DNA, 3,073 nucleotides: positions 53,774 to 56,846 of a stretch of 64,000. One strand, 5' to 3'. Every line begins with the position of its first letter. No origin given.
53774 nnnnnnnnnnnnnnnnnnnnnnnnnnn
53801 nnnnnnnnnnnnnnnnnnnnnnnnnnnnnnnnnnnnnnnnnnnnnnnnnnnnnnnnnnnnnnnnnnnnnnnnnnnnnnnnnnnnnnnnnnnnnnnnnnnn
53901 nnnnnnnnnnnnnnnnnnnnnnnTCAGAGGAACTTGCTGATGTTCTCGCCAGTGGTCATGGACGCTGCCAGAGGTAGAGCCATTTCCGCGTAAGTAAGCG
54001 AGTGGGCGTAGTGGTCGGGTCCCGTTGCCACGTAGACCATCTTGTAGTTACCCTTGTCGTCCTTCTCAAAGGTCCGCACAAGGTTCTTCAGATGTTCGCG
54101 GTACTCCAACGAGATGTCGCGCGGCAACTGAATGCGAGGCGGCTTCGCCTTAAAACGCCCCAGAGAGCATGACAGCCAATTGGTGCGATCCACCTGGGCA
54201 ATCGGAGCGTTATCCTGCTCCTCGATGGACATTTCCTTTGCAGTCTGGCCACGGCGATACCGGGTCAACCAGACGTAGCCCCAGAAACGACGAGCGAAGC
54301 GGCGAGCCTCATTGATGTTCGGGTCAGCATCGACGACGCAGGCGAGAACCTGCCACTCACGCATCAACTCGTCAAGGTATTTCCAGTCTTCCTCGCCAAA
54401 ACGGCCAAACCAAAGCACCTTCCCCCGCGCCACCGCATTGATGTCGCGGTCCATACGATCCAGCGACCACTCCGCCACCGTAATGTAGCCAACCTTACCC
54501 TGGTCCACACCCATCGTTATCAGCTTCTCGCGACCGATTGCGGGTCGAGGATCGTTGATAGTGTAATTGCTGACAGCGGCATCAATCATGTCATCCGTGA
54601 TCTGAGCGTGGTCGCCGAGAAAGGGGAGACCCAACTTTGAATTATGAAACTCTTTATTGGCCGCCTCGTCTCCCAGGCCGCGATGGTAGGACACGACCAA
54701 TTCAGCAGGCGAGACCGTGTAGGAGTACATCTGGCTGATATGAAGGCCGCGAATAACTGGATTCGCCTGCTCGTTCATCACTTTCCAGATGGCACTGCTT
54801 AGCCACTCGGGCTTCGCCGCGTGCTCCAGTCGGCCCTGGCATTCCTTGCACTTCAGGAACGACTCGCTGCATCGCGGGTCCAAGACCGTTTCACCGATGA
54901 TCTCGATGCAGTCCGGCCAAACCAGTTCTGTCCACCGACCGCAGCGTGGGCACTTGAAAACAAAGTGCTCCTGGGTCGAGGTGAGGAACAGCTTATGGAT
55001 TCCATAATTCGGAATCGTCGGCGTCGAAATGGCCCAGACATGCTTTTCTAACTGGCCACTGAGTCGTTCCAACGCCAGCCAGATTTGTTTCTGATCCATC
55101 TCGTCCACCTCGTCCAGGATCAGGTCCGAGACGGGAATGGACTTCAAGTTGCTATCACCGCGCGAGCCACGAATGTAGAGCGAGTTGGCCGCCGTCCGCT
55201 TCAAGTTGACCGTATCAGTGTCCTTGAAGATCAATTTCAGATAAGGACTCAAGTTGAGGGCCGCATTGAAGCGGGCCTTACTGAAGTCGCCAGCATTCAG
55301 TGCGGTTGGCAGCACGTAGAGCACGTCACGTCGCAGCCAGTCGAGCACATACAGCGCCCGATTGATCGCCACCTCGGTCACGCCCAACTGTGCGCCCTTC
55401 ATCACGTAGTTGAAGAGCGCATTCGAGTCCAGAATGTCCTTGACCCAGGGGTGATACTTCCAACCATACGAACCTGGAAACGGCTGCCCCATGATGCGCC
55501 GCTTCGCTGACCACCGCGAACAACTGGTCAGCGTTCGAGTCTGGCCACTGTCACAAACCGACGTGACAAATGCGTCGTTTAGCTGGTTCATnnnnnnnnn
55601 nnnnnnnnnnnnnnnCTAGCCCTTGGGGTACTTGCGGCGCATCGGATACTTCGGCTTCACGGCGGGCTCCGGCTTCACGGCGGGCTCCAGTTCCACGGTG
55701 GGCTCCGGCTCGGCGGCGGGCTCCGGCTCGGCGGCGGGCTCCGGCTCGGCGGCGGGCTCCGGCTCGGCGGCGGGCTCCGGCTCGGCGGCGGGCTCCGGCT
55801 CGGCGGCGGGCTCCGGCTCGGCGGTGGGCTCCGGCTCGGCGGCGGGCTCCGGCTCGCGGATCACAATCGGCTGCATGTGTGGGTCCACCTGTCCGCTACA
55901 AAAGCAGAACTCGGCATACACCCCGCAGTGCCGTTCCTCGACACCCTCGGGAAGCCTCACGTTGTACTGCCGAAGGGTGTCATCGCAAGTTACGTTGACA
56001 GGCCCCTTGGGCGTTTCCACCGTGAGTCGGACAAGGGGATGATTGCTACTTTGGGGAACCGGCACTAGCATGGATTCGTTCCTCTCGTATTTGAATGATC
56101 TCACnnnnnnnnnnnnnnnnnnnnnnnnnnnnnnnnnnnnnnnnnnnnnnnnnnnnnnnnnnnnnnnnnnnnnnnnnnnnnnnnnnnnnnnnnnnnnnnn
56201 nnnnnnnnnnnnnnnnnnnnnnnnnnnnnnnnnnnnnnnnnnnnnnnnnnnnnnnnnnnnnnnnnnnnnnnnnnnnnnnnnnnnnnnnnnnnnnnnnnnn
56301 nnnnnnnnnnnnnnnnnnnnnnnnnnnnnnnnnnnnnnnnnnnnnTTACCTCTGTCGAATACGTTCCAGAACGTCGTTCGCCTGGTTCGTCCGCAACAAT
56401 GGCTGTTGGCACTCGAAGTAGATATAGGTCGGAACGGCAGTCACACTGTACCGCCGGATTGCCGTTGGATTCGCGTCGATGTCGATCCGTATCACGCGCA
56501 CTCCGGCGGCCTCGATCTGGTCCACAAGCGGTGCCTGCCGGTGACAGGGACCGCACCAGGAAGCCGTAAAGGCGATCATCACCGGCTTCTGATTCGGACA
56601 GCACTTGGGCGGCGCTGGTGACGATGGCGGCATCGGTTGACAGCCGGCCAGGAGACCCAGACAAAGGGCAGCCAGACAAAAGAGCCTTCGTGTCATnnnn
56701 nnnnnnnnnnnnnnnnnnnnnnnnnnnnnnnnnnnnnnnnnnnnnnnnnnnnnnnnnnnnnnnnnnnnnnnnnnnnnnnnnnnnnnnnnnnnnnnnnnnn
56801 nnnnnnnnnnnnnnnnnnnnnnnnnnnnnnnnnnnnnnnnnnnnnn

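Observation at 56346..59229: Putative lysis cassette at the head of a lambda-like late operon, containing a periplasmic thioredoxin (WCGPC) lipoprotein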

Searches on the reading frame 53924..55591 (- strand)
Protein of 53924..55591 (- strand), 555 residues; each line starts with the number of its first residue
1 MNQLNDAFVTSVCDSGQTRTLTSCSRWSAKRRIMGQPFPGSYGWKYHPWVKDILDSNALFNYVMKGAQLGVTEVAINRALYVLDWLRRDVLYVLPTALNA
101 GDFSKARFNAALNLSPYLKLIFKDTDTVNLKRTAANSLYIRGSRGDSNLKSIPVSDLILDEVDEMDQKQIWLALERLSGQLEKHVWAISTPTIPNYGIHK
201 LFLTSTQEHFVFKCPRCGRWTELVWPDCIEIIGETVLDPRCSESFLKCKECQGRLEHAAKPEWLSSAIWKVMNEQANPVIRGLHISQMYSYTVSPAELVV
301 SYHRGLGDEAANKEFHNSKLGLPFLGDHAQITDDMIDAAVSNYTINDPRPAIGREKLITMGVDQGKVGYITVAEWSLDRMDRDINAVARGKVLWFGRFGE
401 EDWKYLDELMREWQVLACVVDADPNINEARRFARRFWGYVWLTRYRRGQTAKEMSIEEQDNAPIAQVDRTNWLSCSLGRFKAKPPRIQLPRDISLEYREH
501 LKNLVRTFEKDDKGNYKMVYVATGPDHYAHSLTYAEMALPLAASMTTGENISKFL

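Call 4: search_protein_families(library=pfam, proteins=[window:53924-55591:-], max_evalue=0.1)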
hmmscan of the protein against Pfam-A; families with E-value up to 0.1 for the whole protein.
window:53924-55591:- (555 aa): 2 families
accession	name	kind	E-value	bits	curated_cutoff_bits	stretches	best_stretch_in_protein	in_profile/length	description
PF05876.18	GpA_ATPase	-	1.2e-27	97.6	25.6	1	39-269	4-247/247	Phage terminase large subunit gpA, ATPase domain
PF20454.4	GpA_nuclease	-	1.3e-06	28.2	22.5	1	280-469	1-210/294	Terminase large subunit gpA, endonuclease domain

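Call 5: search_protein_families(library=phrogs, proteins=[window:53924-55591:-], max_evalue=0.1)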
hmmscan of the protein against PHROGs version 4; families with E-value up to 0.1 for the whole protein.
window:53924-55591:- (555 aa): 8 families
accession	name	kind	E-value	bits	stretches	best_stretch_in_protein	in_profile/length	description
phrog_675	-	head and packaging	1.1e-90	305.6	1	40-547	37-555/576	terminase large subunit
phrog_15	-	head and packaging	3.3e-44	152.6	1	63-423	404-788/1330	terminase large subunit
phrog_12876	-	head and packaging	2.1e-20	74.4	1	102-228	8-134/235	terminase large subunit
phrog_21311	-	head and packaging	1.3e-08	36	1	95-274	2-194/218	terminase large subunit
phrog_2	-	head and packaging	5.4e-08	33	1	45-226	265-420/807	terminase large subunit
phrog_9315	-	head and packaging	0.039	14.7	1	46-106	65-128/130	terminase large subunit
phrog_3925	-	head and packaging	0.066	13.9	0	44-112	63-135/150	terminase large subunit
phrog_4145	-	head and packaging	0.073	13.4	0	63-166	74-184/209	terminase large subunit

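Call 8: find_encoding_contigs(protein=window:53924-55591:-, flank=10000, max_places=6)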
Protein window:53924-55591:- (555 aa): 15 contigs read that carry it; 3 places shown.
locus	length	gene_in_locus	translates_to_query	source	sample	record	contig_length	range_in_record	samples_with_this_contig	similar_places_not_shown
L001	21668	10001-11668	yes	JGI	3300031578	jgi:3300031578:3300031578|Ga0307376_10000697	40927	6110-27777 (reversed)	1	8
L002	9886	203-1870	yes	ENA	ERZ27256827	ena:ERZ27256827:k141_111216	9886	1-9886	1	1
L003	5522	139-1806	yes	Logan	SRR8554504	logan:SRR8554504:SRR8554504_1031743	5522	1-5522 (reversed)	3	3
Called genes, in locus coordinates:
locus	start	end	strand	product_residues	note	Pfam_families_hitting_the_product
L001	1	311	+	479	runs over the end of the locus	-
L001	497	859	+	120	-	-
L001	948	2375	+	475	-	-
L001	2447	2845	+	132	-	PF07811:TadE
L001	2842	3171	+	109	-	-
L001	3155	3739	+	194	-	-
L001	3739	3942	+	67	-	-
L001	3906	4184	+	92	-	-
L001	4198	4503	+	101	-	-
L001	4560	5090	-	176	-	-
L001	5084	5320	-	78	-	-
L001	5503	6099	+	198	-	-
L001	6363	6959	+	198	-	-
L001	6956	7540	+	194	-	-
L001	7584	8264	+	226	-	-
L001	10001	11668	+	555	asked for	PF05876:GpA_ATPase, PF20454:GpA_nuclease (weak)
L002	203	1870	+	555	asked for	PF05876:GpA_ATPase, PF20454:GpA_nuclease (weak)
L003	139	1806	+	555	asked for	PF05876:GpA_ATPase, PF20454:GpA_nuclease (weak)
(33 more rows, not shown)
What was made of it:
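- Checked: Two more small genes lie between E and TerL: F 56046-56342 and G 55616-56071 (call 8).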

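Call 88: search_dna_similar(query=window:53924-55591:-, collection=phages, mode=protein, max_rows=10)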
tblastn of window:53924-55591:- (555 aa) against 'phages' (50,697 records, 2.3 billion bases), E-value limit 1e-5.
Records with a match: 994; places in all: 995; records where one place covers at least 80% of the query: 497.
Best place of each record, by identity: <60% 994.
By first word of the organism name: Staphylococcus 331; Bacillus 241; Flavobacterium 78; Enterococcus 65; Listeria 54; Vibrio 50; Lactobacillus 26; Bacteriophage 19; Ralstonia 14; Wolbachia 11; and 42 more.
By host as written in the record: - 112; Staphylococcus aureus 110; Flavobacterium columnare 62; Listeria monocytogenes 43; Bacillus subtilis 26; Bacillus cereus 26; Staphylococcus sp. 26; Staphylococcus carnosus TM300 22; and 255 more.
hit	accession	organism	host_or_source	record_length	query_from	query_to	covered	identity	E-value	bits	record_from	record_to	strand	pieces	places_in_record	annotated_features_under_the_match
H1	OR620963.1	Yersinia phage fHe-Yen8-01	Yersinia enterocolitica serotype O:8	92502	32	548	93%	26.3%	5e-30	131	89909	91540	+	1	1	terminase large subunit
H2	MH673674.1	Thermus phage phiMa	Thermus thermophilus HB8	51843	63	539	86%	27.4%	6e-28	125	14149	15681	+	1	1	hypothetical protein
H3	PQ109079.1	Thermus phage Cumys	Thermus thermophilus HB8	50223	63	539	86%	27.1%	6e-28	125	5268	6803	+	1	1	TerL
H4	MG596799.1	Pseudomonas phage PMBT3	Pseudomonas grimontii MBTL2-21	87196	33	552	94%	24.9%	3e-20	101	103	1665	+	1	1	terminase large subunit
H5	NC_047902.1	Pseudomonas phage PMBT3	Pseudomonas grimontii MBTL2-21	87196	33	552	94%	24.9%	3e-20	101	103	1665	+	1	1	terminase large subunit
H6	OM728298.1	Bacillus phage vB_BsuM-Goe16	Bacillus subtilis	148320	45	539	89%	26.1%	2e-24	114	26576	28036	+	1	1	hypothetical protein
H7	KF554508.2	Bacillus phage CP-51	Bacillus cereus HER1399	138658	45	539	89%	26.1%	1e-22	108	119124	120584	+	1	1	putative large terminase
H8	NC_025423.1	Bacillus phage CP-51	Bacillus cereus HER1399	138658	45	539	89%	26.1%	1e-22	108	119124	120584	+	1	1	terminase large subunit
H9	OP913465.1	Mammaliicoccus virus vB_MscM-PMS2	Mammaliicoccus sciuri KCTC 43031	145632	33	539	91%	25.4%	7e-28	125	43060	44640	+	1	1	terminase large subunit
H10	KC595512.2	Bacillus phage JL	Bacillus cereus BGSC 6E1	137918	45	539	89%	25.9%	3e-22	107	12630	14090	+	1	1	although not included in this record, this repeat region also exists ... | terminase large subunit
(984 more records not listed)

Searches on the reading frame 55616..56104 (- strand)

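Call 4: search_protein_families(library=pfam, proteins=[window:55616-56104:-], max_evalue=0.1)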
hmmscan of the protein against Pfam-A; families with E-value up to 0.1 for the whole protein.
window:55616-56104:- (162 aa): 1 family
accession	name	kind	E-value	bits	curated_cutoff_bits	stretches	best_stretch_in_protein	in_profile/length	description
PF05887.16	Trypan_PARP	-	0.0017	18.8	100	1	84-136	58-110/134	Procyclic acidic repetitive protein (PARP)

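Call 5: search_protein_families(library=phrogs, proteins=[window:55616-56104:-], max_evalue=0.1)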
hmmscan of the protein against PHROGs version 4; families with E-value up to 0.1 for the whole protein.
window:55616-56104:- (162 aa): 1 family
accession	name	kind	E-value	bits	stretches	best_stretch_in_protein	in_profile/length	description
phrog_7187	-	unknown function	0.0025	18.2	1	75-146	368-436/527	-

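Call 6: search_protein_families(library=ncbifam, proteins=[window:55616-56104:-], max_evalue=0.1)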
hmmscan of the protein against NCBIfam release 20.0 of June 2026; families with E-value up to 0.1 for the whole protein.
window:55616-56104:- (162 aa): 3 families
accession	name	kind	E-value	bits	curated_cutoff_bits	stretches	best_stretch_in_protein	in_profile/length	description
NF008084.0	PRK10819.1-5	equivalog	0.012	15.5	315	1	76-154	56-131/249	TonB system transport protein TonB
NF005846.3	PRK07764.1-6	equivalog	0.053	12.6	625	1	86-143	435-492/628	DNA polymerase III subunit gamma and tau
NF041620.1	MXAN_5187_fam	hypoth_equivalog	0.063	13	200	1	84-152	402-473/601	MXAN_5187 family protein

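Call 99: search_protein_families(library=padloc, proteins=[window:55616-56104:-], max_evalue=0.01)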
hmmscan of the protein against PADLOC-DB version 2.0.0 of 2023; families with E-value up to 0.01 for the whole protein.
window:55616-56104:- (162 aa): 0 families

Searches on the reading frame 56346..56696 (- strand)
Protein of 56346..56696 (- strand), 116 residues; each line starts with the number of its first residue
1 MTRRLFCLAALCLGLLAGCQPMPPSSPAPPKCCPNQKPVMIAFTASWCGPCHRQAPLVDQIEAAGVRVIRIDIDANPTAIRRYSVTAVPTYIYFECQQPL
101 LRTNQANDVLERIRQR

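Call 69: find_homologous_proteins(query=window:56349-56696:-, max_evalue=0.001)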
Query seq(116 aa) (116 aa): 20 proteins with E <= 0.001 among 27 candidates.
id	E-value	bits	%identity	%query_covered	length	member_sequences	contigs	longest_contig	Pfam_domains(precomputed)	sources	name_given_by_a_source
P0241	3.2e-73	261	100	100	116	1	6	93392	PF00085.27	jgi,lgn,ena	-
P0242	2.5e-46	174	68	99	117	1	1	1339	PF00085.27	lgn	-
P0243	6.7e-43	163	62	88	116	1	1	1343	PF00085.27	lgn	-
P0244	3.2e-35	139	64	99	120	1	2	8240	PF00085.27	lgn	-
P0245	2.7e-34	136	61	85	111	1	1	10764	PF00085.27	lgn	-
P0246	8.0e-34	134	58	97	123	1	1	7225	PF13728.13,PF00085.27,PF13098.14,PF14595.13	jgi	jgi:thiol-disulfide isomerase/thioredoxin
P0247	1.9e-33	133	60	93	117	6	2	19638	PF00085.27,PF14595.13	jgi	-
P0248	7.8e-32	128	60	69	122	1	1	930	PF00085.27,PF13098.14,PF14595.13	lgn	-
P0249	2.4e-31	126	58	99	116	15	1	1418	PF00085.27,PF13098.14,PF14595.13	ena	-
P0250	1.2e-30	124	50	93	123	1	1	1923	PF00085.27,PF14595.13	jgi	jgi:thiol-disulfide isomerase/thioredoxin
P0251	1.9e-30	123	59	100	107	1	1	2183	PF00085.27,PF13098.14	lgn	-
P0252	3.7e-30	122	57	99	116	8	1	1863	PF00085.27,PF13098.14,PF14595.13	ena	-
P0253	4.7e-30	122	57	99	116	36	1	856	PF00085.27,PF13098.14,PF14595.13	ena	-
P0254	2.2e-29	120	54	84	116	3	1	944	PF00085.27,PF13098.14,PF14595.13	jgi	-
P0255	9.6e-29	118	62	75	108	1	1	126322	PF00085.27,PF14595.13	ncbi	-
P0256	1.3e-28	117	54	100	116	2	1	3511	PF00085.27,PF13098.14,PF14595.13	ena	-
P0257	2.2e-22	97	46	98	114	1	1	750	PF00085.27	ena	-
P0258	8.1e-22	95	43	98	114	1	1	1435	PF00462.31,PF00085.27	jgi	jgi:thiol-disulfide isomerase/thioredoxin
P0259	4.5e-21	93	46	90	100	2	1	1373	PF00085.27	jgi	jgi:thioredoxin 1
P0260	1.2e-19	88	54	64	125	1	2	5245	PF00085.27,PF13098.14,PF14595.13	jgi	jgi:thiol-disulfide isomerase/thioredoxin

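Call 94: search_solved_structures(query=window:56349-56642:-, max_evalue=0.001, show_alignments=2)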
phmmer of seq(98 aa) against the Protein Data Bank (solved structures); distinct sequences matched with E-value up to 0.001: 224 (the best 60 are shown).
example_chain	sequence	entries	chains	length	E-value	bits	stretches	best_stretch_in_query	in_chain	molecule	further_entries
2l4q_A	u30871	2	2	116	8e-15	58.1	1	16-86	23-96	Thioredoxin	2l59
2i1u_A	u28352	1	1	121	8.9e-15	57.9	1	16-86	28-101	Thioredoxin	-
5vo7_A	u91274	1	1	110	1.5e-14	57.2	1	17-86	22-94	Thioredoxin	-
4wxt_A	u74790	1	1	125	2.5e-14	56.5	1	16-86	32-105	Thioredoxin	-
6ap5_A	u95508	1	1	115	3.6e-14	56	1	17-86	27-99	Thioredoxin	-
4pob_A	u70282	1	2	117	5.7e-14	55.4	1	16-82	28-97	Thioredoxin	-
3nof_A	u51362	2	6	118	2.2e-13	53.5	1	16-86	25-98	Thioredoxin TrxC | Thioredoxin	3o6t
2yj7_A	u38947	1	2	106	3.7e-13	52.7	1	16-84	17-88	LPBCA THIOREDOXIN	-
4ulx_A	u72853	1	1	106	3.9e-13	52.7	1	16-84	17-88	LPBCA-L89K THIOREDOXIN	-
8xyw_A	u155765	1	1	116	1.1e-12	51.2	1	13-78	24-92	De novo designed Trx-3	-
1nw2_A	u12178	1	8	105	1.9e-12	50.5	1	16-83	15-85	THIOREDOXIN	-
1quw_A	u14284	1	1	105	2.5e-12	50.1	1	16-83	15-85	THIOREDOXIN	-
1thx_A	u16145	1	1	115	3.5e-12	49.6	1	17-82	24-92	THIOREDOXIN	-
2vim_A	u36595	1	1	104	3.8e-12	49.5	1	20-91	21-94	THIOREDOXIN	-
6zom_A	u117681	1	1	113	7.6e-12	48.5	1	18-79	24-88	Thioredoxin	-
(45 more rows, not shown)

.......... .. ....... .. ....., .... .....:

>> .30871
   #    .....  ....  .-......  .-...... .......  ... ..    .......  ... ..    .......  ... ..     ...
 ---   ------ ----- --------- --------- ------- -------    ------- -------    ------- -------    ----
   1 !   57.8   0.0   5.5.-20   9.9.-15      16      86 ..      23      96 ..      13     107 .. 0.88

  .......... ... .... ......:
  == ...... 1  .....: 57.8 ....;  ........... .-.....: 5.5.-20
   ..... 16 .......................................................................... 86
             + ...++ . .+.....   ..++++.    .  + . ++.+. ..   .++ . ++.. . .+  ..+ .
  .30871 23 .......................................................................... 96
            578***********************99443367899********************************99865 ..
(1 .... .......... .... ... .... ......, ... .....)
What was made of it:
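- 56346..56696 (-): E: 116-aa lipoprotein thioredoxin with an LLAGC lipobox, a Pro-rich tether and a minimal Trx fold carrying WCGPC and a cis-Pro (VPT). The closest PDB sequences are classical thioredoxins at E about 1e-14 (call 94).
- On Thioredoxin family (Pfam PF00085): PDB thioredoxins match at E about 1e-14 (call 94).
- Closest known: Membrane-tethered periplasmic thioredoxins. Different: By sequence E is closest to classical cytoplasmic-type thioredoxins (call 94).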

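Call 99: search_protein_families(library=padloc, proteins=[window:56346-56696:-], max_evalue=0.01)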
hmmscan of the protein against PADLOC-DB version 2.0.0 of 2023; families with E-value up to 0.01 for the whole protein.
window:56346-56696:- (116 aa): 0 families
